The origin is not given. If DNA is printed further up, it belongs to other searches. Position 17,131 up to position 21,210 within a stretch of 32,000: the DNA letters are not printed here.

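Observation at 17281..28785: Ten kb of coupled glycosyltransferase genes with no initiation, flipping, polymerisation or export gene in 32 kb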

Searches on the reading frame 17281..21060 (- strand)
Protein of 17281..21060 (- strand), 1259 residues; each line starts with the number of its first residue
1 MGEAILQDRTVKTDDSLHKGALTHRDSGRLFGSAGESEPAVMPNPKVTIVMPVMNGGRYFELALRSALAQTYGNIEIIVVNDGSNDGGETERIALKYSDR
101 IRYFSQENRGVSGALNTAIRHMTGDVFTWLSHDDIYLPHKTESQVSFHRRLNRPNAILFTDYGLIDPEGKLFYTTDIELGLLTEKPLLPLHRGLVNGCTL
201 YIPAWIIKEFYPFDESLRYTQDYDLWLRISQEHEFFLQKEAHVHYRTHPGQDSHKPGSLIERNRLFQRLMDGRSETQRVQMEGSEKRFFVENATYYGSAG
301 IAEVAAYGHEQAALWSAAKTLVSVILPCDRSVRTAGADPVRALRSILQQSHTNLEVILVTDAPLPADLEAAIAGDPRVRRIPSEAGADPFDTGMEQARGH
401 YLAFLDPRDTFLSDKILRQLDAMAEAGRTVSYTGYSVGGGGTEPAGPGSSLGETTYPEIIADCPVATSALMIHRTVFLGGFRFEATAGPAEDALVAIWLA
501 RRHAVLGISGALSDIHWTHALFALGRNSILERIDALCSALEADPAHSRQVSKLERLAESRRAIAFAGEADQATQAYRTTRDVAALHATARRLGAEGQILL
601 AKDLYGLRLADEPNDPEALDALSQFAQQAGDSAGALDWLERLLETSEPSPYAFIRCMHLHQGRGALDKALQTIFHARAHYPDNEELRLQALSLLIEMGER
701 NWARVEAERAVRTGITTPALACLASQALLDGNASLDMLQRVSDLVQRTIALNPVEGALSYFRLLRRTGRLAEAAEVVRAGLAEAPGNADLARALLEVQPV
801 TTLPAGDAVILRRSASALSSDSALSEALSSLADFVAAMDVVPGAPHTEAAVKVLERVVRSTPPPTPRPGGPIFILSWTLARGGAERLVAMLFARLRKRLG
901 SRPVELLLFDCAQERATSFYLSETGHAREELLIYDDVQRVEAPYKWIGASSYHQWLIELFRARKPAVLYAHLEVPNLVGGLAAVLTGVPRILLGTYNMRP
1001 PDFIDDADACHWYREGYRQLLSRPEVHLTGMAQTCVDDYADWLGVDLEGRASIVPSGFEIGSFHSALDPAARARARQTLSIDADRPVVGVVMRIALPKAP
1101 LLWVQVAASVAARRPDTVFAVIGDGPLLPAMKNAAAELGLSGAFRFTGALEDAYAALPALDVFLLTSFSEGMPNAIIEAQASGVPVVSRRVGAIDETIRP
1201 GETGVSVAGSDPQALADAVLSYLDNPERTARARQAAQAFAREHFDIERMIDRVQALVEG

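Call 5: search_protein_families(library=pfam, proteins=[window:17281-21060:-], max_evalue=0.01)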
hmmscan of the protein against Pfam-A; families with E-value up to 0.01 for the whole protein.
window:17281-21060:- (1259 aa): 9 families
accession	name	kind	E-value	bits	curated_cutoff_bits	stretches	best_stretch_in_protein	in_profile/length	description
PF00535.33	Glycos_transf_2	-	1.4e-35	123.2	23.3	2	48-153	1-108/168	Glycosyl transferase family 2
PF13692.12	Glyco_trans_1_4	-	1.8e-28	100.1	27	1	1086-1225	2-142/142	Glycosyl transferases group 1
PF00534.26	Glycos_transf_1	-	2.7e-28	99.1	26.4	1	1074-1237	4-170/172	Glycosyl transferases group 1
PF13641.12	Glyco_tranf_2_3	-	1.4e-07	32.2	27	1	45-134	1-96/230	Glycosyltransferase like family 2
PF13524.12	Glyco_trans_1_2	-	1.9e-05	25.1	25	1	1172-1252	63-141/144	Glycosyl transferase-like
PF13428.12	TPR_14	-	2.4e-05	25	23.5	1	756-796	3-43/44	Tetratricopeptide repeat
PF10111.15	Glyco_tranf_2_2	-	8.3e-05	22.6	27.3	1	49-249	2-219/276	Glycosyltransferase like family 2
PF14559.12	TPR_19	-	0.0005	20.8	25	0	762-793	33-64/68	Tetratricopeptide repeat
PF07719.23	TPR_2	-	0.007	16.8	27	0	616-644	1-29/34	Tetratricopeptide repeat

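Call 11: find_encoding_contigs(protein=window:17281-21060:-, flank=10000, max_places=6)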
Protein window:17281-21060:- (1259 aa): 20 contigs read that carry it; 6 places shown.
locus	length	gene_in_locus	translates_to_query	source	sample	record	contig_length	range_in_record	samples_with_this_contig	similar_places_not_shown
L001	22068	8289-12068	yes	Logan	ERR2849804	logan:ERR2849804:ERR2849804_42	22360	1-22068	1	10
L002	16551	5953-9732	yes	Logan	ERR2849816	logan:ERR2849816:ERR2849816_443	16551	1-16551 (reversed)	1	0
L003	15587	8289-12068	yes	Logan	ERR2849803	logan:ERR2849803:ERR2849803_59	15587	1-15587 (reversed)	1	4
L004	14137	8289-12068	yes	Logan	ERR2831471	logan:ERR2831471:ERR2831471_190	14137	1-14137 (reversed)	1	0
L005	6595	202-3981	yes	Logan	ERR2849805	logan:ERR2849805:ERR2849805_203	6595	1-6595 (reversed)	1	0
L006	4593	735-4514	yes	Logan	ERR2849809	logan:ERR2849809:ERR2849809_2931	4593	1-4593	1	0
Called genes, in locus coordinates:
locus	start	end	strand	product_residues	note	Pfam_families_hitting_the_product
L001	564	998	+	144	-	-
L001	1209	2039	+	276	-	PF13692:Glyco_trans_1_4, PF00534:Glycos_transf_1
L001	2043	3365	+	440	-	PF00535:Glycos_transf_2, PF10111:Glyco_tranf_2_2, PF13641:Glyco_tranf_2_3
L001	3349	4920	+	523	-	-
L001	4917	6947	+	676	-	PF20706:GT4-conflict, PF00534:Glycos_transf_1, PF13692:Glyco_trans_1_4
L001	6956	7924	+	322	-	PF00106:adh_short (weak), PF04321:RmlD_sub_bind, PF05368:NmrA, PF01073:3Beta_HSD, PF01370:Epimerase, PF07993:NAD_binding_4, PF13460:NAD_binding_10, PF16363:GDP_Man_Dehyd, +1 more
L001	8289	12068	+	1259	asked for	PF00535:Glycos_transf_2, PF13641:Glyco_tranf_2_3 (weak), PF00535:Glycos_transf_2, PF00534:Glycos_transf_1, PF13692:Glyco_trans_1_4, PF13524:Glyco_trans_1_2 (weak)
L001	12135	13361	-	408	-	PF13477:Glyco_trans_4_2 (weak), PF13692:Glyco_trans_1_4, PF00534:Glycos_transf_1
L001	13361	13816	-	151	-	-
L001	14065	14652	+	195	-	-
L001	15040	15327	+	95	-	-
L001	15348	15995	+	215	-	-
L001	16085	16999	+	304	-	PF01370:Epimerase, PF04321:RmlD_sub_bind, PF16363:GDP_Man_Dehyd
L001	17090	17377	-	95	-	-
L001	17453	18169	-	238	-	PF00483:NTP_transferase, PF12804:NTP_transf_3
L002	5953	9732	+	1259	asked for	PF00535:Glycos_transf_2, PF13641:Glyco_tranf_2_3 (weak), PF00535:Glycos_transf_2, PF00534:Glycos_transf_1, PF13692:Glyco_trans_1_4, PF13524:Glyco_trans_1_2 (weak)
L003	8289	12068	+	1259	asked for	PF00535:Glycos_transf_2, PF13641:Glyco_tranf_2_3 (weak), PF00535:Glycos_transf_2, PF00534:Glycos_transf_1, PF13692:Glyco_trans_1_4, PF13524:Glyco_trans_1_2 (weak)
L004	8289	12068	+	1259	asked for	PF00535:Glycos_transf_2, PF13641:Glyco_tranf_2_3 (weak), PF00535:Glycos_transf_2, PF00534:Glycos_transf_1, PF13692:Glyco_trans_1_4, PF13524:Glyco_trans_1_2 (weak)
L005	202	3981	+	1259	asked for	PF00535:Glycos_transf_2, PF13641:Glyco_tranf_2_3 (weak), PF00535:Glycos_transf_2, PF00534:Glycos_transf_1, PF13692:Glyco_trans_1_4, PF13524:Glyco_trans_1_2 (weak)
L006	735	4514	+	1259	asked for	PF00535:Glycos_transf_2, PF13641:Glyco_tranf_2_3 (weak), PF00535:Glycos_transf_2, PF00534:Glycos_transf_1, PF13692:Glyco_trans_1_4, PF13524:Glyco_trans_1_2 (weak)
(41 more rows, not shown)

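Call 16: search_protein_families(library=ncbifam, proteins=[window:17281-21060:-], max_evalue=0.01)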
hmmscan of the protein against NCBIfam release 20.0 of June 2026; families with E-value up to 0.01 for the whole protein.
window:17281-21060:- (1259 aa): 52 families (the best 25 are shown)
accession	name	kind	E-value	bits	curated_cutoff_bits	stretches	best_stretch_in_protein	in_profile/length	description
NF011726.0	PRK15179.1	equivalog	3.9e-43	147.7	733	1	957-1253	393-687/694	Vi polysaccharide biosynthesis protein TviE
TIGR03088.1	stp2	hypoth_equivalog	1.6e-32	113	409.05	1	953-1256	70-369/374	TIGR03088 family PEP-CTERM/XrtA system glycosyltransferase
NF047683.1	TeichurnBiosyTuaG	equivalog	7.8e-31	107.6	400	2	44-172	5-133/252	teichuronic acid biosynthesis protein TuaG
NF012034.0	PRK15490.1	equivalog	8.9e-25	87.1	813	1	972-1251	288-567/578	Vi polysaccharide biosynthesis glycosyltransferase TviE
TIGR03449.1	mycothiol_MshA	equivalog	2.5e-22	79.4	462.5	1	1050-1248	189-391/406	D-inositol-3-phosphate glycosyltransferase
NF007482.0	PRK10073.1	equivalog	4e-21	75.4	423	2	44-139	5-101/334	glycosyltransferase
TIGR03999.1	thiol_BshA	equivalog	5.5e-20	71.6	273.7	1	1104-1255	218-368/375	N-acetyl-alpha-D-glucosaminyl L-malate synthase BshA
NF041876.1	EPS_EpsE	equivalog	2.2e-18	66.7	400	1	1131-1248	265-384/389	exopolysaccharide biosynthesis GT4 family glycosyltransferase EpsE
TIGR04017.1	WcaA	equivalog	6.7e-17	62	495.75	1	44-232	4-191/279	colanic acid biosynthesis glycosyltransferase WcaA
NF007453.0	PRK10018.1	equivalog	1.4e-16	60.9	382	1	43-232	4-192/280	colanic acid biosynthesis glycosyltransferase WcaA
NF053739.1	GlytfEpsEBac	equivalog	1.8e-16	59.9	450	1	45-231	1-187/265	glycosyltransferase EpsE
NF038011.1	PelF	equivalog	8.4e-15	54.8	100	1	1131-1256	356-488/489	GT4 family glycosyltransferase PelF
NF047684.1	TeichurnBiosyTuaC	equivalog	1.1e-13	50.9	550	1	1051-1248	187-377/391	teichuronic acid biosynthesis protein TuaC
TIGR03937.1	PgaC_IcaA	equivalog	3.7e-13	49.2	422.3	1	39-133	39-135/407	poly-beta-1,6-N-acetyl-D-glucosamine synthase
TIGR04047.1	MSMEG_0565_glyc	hypoth_equivalog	9.4e-13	48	259.85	1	1040-1242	150-357/373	MSMEG_0565 family glycosyltransferase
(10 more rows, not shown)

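Call 17: find_homologous_proteins(query=window:17281-21060:-, max_evalue=1e-10)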
Query window:17281-21060:- (1259 aa): 308 proteins with E <= 1e-10 among 8000 candidates; the best 120 are listed.
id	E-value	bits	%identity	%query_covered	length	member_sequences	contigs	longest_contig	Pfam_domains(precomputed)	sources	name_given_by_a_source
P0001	0.0e+0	2824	100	100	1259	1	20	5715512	PF13641.13,PF00534.27,PF13524.13,PF00535.33,PF13692.13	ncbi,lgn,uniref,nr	ncbi:Glycosyl transferase (modular protein) [Methylorubrum extorquens]|uniref:Glycosyl transferase (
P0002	0.0e+0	1976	72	100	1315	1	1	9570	PF13641.13,PF00534.27,PF00535.33,PF13692.13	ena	-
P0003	3.9e-289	980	53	75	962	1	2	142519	PF14559.13,PF00534.27,PF00535.33,PF13692.13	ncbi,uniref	ncbi:glycosyltransferase [Azospirillum sp. ST 5-10]|uniref:glycosyltransferase n=1 Tax=unclassified 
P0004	1.1e-170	588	44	42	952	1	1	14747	PF10111.15,PF13506.14,PF13641.13,PF00535.33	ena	-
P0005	1.2e-135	472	47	38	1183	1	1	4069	PF10111.15,PF13641.13,PF00534.27,PF00535.33,PF13692.13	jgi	jgi:glycosyltransferase involved in cell wall biosynthesis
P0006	3.4e-133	464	44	44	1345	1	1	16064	PF10111.15,PF13641.13,PF00534.27,PF13524.13,PF00535.33,PF13692.13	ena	-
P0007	2.9e-132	461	43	41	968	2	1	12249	PF10111.15,PF13641.13,PF00534.27,PF00535.33,PF13692.13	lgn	-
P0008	1.4e-130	455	47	38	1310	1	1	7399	PF10111.15,PF13641.13,PF00534.27,PF00535.33,PF13692.13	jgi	jgi:glycosyltransferase involved in cell wall biosynthesis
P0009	5.5e-129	450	35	31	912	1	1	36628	PF10111.15,PF13641.13,PF00535.33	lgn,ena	-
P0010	5.8e-127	443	42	41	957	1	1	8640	PF10111.15,PF13641.13,PF00534.27,PF00535.33,PF13692.13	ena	-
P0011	7.7e-127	443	35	37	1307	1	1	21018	PF10111.15,PF13641.13,PF00535.33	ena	-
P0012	7.2e-124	433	43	40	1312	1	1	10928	PF10111.15,PF13641.13,PF00534.27,PF13477.13,PF00535.33,PF13692.13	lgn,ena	-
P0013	5.0e-123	430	35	38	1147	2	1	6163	PF10111.15,PF13506.14,PF13641.13,PF00535.33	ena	-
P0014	1.4e-121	425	42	41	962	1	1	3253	PF10111.15,PF13641.13,PF00534.27,PF00535.33,PF13692.13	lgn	-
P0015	8.5e-121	423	33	38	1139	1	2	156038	PF13632.13,PF03071.22,PF10111.15,PF13641.13,PF00535.33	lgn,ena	-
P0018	6.1e-109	384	41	41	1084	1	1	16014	PF10111.15,PF13641.13,PF13424.13,PF00535.33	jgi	jgi:glycosyltransferase involved in cell wall biosynthesis/tetratricopeptide (TPR) repeat protein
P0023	7.8e-106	373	40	41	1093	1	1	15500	PF10111.15,PF13641.13,PF13424.13,PF00535.33,PF07719.24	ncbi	-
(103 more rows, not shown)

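Call 24: find_encoding_contigs(protein=P0003, flank=10000, max_places=2)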
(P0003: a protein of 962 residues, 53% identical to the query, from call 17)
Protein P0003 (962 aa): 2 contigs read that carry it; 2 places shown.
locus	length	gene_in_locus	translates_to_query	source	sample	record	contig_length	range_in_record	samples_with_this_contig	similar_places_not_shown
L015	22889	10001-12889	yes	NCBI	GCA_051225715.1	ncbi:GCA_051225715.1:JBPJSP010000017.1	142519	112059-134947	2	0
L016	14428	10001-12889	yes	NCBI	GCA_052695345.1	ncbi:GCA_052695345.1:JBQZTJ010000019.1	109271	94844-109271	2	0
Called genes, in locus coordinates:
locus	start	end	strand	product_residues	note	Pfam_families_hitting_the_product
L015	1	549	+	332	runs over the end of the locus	PF00106:adh_short, PF01073:3Beta_HSD, PF01370:Epimerase, PF02719:Polysacc_synt_2, PF04321:RmlD_sub_bind, PF07993:NAD_binding_4, PF16363:GDP_Man_Dehyd, PF13460:NAD_binding_10, +1 more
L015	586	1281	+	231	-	PF00483:NTP_transferase, PF12804:NTP_transf_3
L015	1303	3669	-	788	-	PF00535:Glycos_transf_2, PF13641:Glyco_tranf_2_3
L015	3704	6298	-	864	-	-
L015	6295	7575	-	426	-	PF13692:Glyco_trans_1_4, PF00534:Glycos_transf_1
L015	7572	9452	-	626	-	PF03567:Sulfotransfer_2 (faint), PF14559:TPR_19 (weak)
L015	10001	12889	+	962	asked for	PF00535:Glycos_transf_2 (weak), PF14559:TPR_19 (faint), PF00534:Glycos_transf_1, PF13692:Glyco_trans_1_4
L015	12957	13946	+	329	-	PF01370:Epimerase, PF04321:RmlD_sub_bind (weak), PF16363:GDP_Man_Dehyd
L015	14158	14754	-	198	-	PF20172:DUF6538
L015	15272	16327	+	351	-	PF02541:Ppx-GppA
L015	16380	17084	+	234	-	PF01728:FtsJ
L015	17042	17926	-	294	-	PF00561:Abhydrolase_1, PF12146:Hydrolase_4, PF12697:Abhydrolase_6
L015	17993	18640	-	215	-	PF12146:Hydrolase_4 (faint)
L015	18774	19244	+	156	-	PF07883:Cupin_2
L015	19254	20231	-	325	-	PF01073:3Beta_HSD (weak), PF01370:Epimerase, PF02719:Polysacc_synt_2 (faint), PF04321:RmlD_sub_bind, PF07993:NAD_binding_4 (faint), PF16363:GDP_Man_Dehyd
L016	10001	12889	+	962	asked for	PF00535:Glycos_transf_2 (weak), PF14559:TPR_19 (faint), PF00534:Glycos_transf_1, PF13692:Glyco_trans_1_4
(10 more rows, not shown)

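Call 25: find_encoding_contigs(protein=P0002, flank=10000, max_places=2)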
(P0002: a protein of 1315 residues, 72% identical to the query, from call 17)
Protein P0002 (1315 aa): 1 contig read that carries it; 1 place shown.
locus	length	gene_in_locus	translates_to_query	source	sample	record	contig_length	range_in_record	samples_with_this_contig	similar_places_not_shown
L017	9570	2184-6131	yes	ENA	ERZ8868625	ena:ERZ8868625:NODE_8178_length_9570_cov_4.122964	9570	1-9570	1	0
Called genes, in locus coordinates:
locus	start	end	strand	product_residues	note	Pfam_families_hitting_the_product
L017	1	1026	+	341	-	?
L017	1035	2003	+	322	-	PF04321:RmlD_sub_bind, PF05368:NmrA, PF01073:3Beta_HSD, PF01370:Epimerase, PF02719:Polysacc_synt_2, PF07993:NAD_binding_4, PF13460:NAD_binding_10, PF16363:GDP_Man_Dehyd, +1 more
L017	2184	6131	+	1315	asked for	PF00535:Glycos_transf_2, PF13641:Glyco_tranf_2_3 (faint), PF00535:Glycos_transf_2 (weak), PF00534:Glycos_transf_1, PF13692:Glyco_trans_1_4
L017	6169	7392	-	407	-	PF13477:Glyco_trans_4_2, PF13692:Glyco_trans_1_4, PF00534:Glycos_transf_1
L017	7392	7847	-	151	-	-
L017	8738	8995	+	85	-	-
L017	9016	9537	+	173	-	-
